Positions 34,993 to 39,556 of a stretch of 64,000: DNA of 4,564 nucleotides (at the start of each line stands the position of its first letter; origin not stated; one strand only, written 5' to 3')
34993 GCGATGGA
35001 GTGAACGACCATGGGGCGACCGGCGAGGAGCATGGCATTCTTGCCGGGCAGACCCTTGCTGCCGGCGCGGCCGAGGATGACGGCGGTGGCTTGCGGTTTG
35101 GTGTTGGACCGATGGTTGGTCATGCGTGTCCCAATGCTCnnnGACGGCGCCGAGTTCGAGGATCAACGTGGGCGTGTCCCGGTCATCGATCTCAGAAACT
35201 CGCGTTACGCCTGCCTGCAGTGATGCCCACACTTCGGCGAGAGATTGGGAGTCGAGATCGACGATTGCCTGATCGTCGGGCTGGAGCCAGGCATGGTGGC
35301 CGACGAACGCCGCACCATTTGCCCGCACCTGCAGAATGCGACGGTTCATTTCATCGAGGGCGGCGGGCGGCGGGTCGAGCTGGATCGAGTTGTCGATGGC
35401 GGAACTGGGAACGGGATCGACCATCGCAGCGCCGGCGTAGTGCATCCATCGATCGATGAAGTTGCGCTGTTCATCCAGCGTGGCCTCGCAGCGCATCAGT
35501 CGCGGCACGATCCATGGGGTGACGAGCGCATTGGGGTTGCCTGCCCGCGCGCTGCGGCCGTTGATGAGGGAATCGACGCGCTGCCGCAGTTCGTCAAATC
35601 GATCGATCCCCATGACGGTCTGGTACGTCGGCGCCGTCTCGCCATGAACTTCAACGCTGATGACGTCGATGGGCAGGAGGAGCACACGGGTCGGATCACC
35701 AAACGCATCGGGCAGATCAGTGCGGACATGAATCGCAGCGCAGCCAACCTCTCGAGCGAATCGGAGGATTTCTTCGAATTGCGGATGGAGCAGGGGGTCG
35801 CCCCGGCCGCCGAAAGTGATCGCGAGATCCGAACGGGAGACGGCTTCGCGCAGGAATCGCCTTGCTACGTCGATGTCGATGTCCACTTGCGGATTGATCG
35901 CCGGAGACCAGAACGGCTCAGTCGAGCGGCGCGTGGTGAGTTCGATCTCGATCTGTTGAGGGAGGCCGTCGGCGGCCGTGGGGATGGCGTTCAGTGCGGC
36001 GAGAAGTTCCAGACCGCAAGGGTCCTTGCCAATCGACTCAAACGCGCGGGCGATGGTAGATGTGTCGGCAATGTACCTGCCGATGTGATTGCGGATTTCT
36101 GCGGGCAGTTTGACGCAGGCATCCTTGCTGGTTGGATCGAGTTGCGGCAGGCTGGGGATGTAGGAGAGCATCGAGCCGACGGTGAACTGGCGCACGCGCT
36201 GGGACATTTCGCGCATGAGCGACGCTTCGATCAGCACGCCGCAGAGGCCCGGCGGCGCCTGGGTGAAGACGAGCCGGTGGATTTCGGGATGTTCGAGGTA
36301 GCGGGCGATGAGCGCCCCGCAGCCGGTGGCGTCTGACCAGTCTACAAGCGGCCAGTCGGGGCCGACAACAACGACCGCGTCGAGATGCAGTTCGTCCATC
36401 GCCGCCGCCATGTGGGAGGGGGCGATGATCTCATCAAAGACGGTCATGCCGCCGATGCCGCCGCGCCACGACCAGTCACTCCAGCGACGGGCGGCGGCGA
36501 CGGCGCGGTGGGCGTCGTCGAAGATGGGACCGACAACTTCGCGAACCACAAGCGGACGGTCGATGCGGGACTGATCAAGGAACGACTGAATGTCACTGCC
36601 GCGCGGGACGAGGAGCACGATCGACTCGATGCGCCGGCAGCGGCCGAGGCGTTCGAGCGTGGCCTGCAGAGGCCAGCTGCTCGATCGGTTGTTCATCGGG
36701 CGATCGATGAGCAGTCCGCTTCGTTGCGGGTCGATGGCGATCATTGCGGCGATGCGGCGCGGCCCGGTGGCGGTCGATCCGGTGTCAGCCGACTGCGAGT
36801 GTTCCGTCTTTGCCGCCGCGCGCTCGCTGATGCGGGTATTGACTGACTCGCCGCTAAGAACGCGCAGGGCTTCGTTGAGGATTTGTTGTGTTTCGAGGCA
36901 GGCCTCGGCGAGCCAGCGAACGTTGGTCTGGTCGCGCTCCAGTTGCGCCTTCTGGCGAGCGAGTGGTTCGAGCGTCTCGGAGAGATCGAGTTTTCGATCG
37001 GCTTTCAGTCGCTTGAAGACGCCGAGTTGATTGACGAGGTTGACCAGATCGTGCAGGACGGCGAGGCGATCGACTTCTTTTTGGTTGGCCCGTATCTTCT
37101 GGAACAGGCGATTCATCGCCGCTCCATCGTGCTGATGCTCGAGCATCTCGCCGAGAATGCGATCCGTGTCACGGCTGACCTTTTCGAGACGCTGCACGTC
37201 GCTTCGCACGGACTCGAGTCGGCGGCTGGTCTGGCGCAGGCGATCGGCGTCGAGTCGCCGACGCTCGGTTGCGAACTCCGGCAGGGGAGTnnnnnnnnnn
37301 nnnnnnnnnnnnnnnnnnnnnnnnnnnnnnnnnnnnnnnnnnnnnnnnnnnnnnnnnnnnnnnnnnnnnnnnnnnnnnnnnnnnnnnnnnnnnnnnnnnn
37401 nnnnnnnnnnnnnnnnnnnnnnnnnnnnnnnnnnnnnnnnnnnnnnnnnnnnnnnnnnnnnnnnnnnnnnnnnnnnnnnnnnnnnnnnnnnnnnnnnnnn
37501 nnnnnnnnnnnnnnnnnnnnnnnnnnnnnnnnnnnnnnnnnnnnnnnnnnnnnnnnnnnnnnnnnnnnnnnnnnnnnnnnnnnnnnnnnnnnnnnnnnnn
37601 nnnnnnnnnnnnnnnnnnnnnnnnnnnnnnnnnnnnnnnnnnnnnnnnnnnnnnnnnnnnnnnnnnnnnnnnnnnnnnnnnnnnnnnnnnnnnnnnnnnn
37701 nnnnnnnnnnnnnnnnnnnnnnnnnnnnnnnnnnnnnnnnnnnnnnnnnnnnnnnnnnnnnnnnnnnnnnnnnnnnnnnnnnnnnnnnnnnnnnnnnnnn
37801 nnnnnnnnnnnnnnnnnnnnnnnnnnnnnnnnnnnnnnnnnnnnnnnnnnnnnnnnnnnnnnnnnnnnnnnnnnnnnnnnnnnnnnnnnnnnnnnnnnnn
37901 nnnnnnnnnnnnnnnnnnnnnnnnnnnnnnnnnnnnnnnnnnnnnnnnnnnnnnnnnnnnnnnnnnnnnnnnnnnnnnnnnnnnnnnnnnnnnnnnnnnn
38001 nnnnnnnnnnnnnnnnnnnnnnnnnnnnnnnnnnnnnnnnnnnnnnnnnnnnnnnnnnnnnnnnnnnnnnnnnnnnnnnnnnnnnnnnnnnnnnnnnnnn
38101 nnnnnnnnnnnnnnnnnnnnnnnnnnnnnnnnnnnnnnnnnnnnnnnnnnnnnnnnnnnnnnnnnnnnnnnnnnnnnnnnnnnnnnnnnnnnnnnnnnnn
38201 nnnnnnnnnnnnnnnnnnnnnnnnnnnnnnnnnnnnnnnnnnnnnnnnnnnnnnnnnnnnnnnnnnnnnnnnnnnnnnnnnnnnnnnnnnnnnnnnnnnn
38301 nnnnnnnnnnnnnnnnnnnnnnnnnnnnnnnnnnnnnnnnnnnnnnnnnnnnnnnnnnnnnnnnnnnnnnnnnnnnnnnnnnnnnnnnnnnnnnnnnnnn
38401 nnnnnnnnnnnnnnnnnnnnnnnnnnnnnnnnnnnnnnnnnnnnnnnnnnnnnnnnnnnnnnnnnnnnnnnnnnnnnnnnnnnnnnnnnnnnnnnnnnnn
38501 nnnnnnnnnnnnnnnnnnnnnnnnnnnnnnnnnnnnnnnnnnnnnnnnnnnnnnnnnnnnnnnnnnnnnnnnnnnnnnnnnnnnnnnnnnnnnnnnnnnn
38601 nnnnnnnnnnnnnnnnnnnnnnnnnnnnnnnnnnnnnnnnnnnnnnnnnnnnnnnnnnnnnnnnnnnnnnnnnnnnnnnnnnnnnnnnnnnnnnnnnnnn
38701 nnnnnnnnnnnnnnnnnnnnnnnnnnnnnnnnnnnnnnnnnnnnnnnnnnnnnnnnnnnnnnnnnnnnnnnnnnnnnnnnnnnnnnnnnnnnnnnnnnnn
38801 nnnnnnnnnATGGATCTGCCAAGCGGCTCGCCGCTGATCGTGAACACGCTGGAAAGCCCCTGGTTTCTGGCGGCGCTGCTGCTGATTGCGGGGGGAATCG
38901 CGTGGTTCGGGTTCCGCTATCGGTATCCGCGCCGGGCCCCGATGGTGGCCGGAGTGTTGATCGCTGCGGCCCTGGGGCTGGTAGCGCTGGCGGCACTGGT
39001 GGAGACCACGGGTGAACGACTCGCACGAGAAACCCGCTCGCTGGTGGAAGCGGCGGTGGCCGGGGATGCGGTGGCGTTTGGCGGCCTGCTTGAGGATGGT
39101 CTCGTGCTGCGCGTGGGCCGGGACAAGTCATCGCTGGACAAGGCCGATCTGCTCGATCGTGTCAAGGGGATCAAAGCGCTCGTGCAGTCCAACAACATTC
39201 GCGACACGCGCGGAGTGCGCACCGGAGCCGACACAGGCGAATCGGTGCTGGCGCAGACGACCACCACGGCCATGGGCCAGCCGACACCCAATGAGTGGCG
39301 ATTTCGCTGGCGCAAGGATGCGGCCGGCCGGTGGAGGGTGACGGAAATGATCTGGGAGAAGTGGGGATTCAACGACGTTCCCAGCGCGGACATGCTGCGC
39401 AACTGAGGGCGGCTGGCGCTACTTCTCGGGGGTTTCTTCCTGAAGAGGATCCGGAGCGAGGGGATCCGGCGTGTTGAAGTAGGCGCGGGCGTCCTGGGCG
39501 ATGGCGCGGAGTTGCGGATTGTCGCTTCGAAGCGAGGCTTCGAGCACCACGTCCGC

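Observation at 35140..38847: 1235-aa Maf-like protein fused to a nucleotidyltransferase-like module and a cysteine-less radical-SAM-like module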

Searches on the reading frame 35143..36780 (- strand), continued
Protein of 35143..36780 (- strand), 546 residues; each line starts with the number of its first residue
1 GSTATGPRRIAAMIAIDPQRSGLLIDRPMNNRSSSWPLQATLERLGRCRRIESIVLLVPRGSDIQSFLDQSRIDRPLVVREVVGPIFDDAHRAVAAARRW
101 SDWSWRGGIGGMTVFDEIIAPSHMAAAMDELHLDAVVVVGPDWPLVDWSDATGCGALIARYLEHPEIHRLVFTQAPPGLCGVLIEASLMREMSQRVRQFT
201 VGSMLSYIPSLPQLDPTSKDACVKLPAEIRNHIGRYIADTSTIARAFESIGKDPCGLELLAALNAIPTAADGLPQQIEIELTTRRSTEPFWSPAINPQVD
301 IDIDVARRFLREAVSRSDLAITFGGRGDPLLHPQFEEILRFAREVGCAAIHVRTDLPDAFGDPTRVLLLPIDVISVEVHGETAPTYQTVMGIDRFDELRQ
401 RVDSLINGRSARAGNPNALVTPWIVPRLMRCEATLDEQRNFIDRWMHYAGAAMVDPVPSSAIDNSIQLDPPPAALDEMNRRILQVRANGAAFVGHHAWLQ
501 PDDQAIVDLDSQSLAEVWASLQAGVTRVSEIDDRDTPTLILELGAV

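Call 61: search_protein_families(library=ncbifam, proteins=[P0155, P0121, P0165, P0132, P0196], max_evalue=0.001)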
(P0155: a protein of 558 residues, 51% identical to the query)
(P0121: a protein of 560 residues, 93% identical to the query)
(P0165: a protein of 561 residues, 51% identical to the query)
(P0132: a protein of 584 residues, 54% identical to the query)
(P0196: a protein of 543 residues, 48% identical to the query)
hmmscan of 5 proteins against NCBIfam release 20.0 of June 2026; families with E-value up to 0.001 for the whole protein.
P0155 (558 aa): 3 families
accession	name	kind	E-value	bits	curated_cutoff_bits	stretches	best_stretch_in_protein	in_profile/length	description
TIGR04321.1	spiroSPASM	subfamily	7.5e-40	137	250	1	127-556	87-506/510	spiro-SPASM protein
TIGR04317.1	W_rSAM_matur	equivalog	9.6e-08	31.5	380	1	297-420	24-144/349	tungsten cofactor oxidoreductase radical SAM maturase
TIGR04038.1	tatD_link_rSAM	subfamily_domain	6.8e-06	26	129.7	1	330-407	64-144/192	TatD family nuclease-associated radical SAM protein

P0121 (560 aa): 4 families
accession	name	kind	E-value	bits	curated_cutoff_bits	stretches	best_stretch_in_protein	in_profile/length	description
TIGR04321.1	spiroSPASM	subfamily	1.1e-34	120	250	1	126-558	87-506/510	spiro-SPASM protein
TIGR04317.1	W_rSAM_matur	equivalog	9.2e-07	28.3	380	1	296-416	24-143/349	tungsten cofactor oxidoreductase radical SAM maturase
TIGR04311.1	rSAM_Geo_metal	subfamily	5.8e-05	22.3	400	1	324-426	51-156/423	radical SAM/SPASM family putative metalloenzyme maturase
TIGR04545.1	rSAM_ahbD_hemeb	equivalog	0.0006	19.4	500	0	297-403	22-128/339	heme b synthase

P0165 (561 aa): 5 families
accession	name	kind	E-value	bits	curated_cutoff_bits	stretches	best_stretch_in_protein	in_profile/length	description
TIGR04321.1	spiroSPASM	subfamily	9.7e-33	113.6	250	1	130-559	85-506/510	spiro-SPASM protein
TIGR04317.1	W_rSAM_matur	equivalog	4.1e-12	45.9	380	1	283-422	5-143/349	tungsten cofactor oxidoreductase radical SAM maturase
TIGR04311.1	rSAM_Geo_metal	subfamily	3.7e-06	26.3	400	1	281-423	2-147/423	radical SAM/SPASM family putative metalloenzyme maturase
TIGR02109.1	PQQ_syn_pqqE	equivalog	0.00032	19.8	381.35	0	280-405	5-131/358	pyrroloquinoline quinone biosynthesis protein PqqE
TIGR04251.1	SCM_rSAM_ScmF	equivalog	0.00044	19.7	400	0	309-401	35-126/353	SynChlorMet cassette radical SAM/SPASM protein ScmF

P0132 (584 aa): 1 family
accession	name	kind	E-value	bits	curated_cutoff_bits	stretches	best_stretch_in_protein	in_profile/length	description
TIGR04321.1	spiroSPASM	subfamily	1.7e-27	96.3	250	2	458-582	384-506/510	spiro-SPASM protein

P0196 (543 aa): 2 families
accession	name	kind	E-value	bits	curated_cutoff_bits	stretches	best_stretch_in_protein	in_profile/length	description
TIGR04321.1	spiroSPASM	subfamily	3.3e-30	105.2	250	1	211-541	176-506/510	spiro-SPASM protein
TIGR04317.1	W_rSAM_matur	equivalog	3e-05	23.3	380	1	304-416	39-150/349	tungsten cofactor oxidoreductase radical SAM maturase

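Call 62: search_protein_families(library=pfam, proteins=[P0155, P0121, P0165, P0132, P0196], max_evalue=0.01)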
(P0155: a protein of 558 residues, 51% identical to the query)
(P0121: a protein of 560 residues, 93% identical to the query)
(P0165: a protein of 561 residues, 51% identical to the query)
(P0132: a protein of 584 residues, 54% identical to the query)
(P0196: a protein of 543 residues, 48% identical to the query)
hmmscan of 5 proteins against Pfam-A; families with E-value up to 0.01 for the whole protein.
P0155 (558 aa): 3 families
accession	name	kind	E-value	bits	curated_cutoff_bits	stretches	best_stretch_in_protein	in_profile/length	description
PF13186.11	SPASM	-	3.2e-08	34.2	21.5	1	488-553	1-67/67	Iron-sulfur cluster-binding domain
PF12804.13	NTP_transf_3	-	6.9e-05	23.5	27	1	27-189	20-145/160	MobA-like NTP transferase domain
PF04055.27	Radical_SAM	-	0.00062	20.4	29.5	1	302-418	24-142/166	Radical SAM superfamily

P0121 (560 aa): 3 families
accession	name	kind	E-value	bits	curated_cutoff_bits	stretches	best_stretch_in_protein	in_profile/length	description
PF13186.11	SPASM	-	7.7e-08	32.9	21.5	1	490-555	1-67/67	Iron-sulfur cluster-binding domain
PF12804.13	NTP_transf_3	-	2.4e-05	25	27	1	117-186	74-143/160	MobA-like NTP transferase domain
PF04055.27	Radical_SAM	-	0.0019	18.9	29.5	1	302-412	25-139/166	Radical SAM superfamily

P0165 (561 aa): 2 families
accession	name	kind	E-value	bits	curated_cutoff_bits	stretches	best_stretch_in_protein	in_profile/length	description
PF13186.11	SPASM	-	1e-10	42.2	21.5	1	491-555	1-66/67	Iron-sulfur cluster-binding domain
PF04055.27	Radical_SAM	-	7.7e-07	29.9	29.5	1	306-419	23-140/166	Radical SAM superfamily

P0132 (584 aa): 2 families
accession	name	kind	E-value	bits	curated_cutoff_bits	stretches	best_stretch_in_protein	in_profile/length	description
PF13186.11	SPASM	-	1.6e-09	38.4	21.5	1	514-579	1-67/67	Iron-sulfur cluster-binding domain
PF04055.27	Radical_SAM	-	0.002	18.8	29.5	1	303-414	24-137/166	Radical SAM superfamily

P0196 (543 aa): 2 families
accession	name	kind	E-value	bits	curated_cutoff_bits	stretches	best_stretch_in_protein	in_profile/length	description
PF04055.27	Radical_SAM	-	2.7e-05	24.8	29.5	1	293-405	23-139/166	Radical SAM superfamily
PF12804.13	NTP_transf_3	-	3.8e-05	24.4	27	0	27-66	21-59/160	MobA-like NTP transferase domain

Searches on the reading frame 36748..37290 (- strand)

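Call 9: search_protein_families(library=pfam, proteins=[window:36748-37290:-], max_evalue=10)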
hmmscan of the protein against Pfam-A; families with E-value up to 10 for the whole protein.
seq(181 aa): 6 families
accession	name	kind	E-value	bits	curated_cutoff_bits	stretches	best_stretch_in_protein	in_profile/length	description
PF22241.2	PSMD12-CSN4_N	-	0.0096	16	27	1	43-156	23-136/218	PSMD12/CSN4, N-terminal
PF21538.2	Med15_M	-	0.015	15.9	24.2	1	96-129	5-38/110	ARC105/Med15 mediator subunit central domain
PF07200.18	Mod_r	-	0.072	13.5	30.1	2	99-167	48-113/146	Modifier of rudimentary (Mod(r)) protein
PF21219.3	USH1C_N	-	0.088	13.3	27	1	57-121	19-74/74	Harmonin, N-terminal domain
PF10158.14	LOH1CR12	-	0.12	12.9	24.7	1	32-92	55-116/131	Tumour suppressor protein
PF04632.18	FUSC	-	1.1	8.2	30.9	1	12-154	208-332/660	Fusaric acid resistance protein family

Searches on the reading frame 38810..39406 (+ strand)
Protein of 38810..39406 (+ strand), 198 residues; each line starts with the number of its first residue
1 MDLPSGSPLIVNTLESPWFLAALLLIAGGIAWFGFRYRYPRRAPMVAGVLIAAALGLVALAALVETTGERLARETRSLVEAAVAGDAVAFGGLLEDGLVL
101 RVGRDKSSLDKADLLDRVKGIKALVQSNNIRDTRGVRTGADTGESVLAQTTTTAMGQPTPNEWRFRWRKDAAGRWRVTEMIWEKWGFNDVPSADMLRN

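Call 7: search_protein_families(library=pfam, proteins=[window:38810-39406:+], max_evalue=0.001)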
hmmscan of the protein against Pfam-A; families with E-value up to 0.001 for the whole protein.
window:38810-39406:+ (198 aa): 1 family
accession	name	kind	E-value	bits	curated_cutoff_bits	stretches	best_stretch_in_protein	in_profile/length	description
PF14534.12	DUF4440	-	5.6e-05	24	25.2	1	76-177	6-107/107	Domain of unknown function (DUF4440)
